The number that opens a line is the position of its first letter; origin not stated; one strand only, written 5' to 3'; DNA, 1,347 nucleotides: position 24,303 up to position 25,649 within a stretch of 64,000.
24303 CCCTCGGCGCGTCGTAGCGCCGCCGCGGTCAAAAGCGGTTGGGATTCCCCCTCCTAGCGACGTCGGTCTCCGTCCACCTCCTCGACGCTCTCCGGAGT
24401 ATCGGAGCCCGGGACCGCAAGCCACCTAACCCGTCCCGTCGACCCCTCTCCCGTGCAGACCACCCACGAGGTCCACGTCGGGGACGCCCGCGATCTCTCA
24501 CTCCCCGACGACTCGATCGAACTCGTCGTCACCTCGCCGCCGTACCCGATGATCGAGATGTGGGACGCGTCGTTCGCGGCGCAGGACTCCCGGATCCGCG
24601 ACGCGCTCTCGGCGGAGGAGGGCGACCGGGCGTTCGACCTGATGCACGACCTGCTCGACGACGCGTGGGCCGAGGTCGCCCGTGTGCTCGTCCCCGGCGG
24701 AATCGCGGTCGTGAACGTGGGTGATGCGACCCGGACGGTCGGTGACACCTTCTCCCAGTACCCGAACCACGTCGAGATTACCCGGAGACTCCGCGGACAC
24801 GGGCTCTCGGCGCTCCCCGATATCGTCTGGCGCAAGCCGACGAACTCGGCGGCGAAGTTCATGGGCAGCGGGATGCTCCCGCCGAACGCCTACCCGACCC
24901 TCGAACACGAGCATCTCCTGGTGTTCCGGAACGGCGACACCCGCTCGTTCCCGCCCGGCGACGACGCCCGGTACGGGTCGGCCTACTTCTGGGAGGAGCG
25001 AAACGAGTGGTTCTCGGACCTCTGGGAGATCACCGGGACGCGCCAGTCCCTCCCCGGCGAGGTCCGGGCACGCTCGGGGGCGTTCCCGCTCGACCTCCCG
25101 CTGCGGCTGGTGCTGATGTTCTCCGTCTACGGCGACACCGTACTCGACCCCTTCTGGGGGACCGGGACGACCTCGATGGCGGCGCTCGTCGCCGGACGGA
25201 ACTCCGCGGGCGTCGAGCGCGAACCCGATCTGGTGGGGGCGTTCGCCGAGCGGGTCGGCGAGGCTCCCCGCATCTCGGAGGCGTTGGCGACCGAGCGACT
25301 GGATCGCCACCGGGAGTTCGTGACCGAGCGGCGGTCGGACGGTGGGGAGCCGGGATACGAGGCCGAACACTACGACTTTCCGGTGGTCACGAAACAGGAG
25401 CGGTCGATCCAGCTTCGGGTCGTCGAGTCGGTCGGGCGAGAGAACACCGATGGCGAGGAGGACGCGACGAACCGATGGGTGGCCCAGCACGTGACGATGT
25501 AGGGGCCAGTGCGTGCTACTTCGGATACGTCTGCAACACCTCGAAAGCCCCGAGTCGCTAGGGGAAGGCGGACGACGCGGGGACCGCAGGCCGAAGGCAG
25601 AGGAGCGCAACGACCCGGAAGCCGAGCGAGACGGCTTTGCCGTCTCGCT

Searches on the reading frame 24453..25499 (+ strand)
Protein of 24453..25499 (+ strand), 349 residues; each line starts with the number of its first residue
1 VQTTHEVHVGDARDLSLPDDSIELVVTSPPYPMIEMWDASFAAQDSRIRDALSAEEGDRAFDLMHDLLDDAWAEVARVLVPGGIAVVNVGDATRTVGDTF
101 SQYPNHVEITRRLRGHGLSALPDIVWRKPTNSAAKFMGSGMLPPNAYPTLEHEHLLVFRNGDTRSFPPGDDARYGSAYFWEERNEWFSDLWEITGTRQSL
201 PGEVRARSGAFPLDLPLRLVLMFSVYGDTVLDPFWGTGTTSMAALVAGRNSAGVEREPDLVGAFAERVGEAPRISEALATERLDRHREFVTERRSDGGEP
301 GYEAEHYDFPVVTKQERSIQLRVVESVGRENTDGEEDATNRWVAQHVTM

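Call 101: search_protein_families(library=pfam, proteins=[window:24453-25499:+])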
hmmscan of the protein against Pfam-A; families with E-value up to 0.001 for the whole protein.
window:24453-25499:+ (349 aa): 1 family
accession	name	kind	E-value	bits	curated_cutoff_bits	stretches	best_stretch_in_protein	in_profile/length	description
PF01555.25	N6_N4_Mtase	-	4.5e-29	102.4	26.7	1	22-261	1-216/221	DNA methylase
